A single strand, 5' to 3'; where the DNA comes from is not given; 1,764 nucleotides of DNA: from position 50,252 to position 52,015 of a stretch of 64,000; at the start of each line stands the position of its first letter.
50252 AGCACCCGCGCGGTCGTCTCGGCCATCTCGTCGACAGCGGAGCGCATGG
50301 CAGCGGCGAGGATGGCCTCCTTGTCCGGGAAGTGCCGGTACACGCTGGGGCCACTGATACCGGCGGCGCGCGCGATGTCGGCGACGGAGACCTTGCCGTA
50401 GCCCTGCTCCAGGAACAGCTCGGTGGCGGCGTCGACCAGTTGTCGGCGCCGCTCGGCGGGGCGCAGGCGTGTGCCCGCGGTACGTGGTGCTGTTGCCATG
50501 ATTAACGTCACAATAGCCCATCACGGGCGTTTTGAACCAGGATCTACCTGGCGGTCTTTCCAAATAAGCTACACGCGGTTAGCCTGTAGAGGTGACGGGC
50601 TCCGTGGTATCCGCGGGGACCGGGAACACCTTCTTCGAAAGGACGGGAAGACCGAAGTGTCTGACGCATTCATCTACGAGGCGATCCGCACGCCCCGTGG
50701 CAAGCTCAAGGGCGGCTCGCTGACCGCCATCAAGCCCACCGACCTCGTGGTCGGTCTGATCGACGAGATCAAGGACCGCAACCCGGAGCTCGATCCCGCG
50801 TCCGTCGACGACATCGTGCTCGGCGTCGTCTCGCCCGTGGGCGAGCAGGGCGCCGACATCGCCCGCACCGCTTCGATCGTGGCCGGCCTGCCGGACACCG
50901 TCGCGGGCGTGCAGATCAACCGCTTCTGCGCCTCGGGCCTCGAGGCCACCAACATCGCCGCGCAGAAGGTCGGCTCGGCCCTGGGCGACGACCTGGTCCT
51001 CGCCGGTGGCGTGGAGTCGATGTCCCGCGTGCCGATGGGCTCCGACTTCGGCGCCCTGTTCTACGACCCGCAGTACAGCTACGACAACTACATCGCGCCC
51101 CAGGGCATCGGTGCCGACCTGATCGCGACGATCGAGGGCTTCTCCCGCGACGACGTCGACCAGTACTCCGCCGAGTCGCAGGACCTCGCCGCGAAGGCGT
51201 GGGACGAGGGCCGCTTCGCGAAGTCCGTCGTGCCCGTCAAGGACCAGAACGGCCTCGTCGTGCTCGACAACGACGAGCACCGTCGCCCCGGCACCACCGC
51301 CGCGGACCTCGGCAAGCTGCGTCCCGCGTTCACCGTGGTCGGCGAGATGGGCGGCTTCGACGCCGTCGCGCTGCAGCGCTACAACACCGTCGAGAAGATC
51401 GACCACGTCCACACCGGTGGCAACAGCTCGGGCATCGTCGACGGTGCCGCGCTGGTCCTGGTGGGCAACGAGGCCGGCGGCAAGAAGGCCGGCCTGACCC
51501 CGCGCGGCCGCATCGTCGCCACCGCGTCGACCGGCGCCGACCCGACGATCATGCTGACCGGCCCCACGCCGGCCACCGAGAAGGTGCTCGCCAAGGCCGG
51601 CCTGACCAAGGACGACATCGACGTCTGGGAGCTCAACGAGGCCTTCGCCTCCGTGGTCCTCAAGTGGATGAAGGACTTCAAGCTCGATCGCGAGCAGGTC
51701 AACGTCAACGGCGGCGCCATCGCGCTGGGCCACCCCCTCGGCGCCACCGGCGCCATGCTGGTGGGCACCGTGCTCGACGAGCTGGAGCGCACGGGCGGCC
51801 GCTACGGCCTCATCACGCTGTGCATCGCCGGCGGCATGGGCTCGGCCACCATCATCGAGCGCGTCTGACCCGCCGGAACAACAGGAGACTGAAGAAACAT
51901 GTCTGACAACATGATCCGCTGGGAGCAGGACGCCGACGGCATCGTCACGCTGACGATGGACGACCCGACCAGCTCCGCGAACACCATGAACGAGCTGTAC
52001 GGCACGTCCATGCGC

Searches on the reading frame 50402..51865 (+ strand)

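Call 54: search_protein_families(library=pfam, proteins=[window:50402-51865:+], max_evalue=0.01)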
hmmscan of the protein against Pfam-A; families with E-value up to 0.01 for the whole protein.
window:50402-51865:+ (488 aa): 4 families
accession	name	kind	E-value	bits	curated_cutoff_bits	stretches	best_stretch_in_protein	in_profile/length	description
PF02803.24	Thiolase_C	-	3.2e-46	156.4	27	1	366-487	2-123/123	Thiolase, C-terminal domain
PF00108.29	Thiolase_N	-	2.1e-45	155.6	26.4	1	90-314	2-237/260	Thiolase, N-terminal domain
PF22691.2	Thiolase_C_1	-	4.9e-05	23.5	28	1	374-427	6-59/144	Thiolase C-terminal domain-like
PF08541.16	ACP_syn_III_C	-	0.0082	16.7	26.6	0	396-465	1-64/90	3-Oxoacyl-[acyl-carrier-protein (ACP)] synthase III C terminal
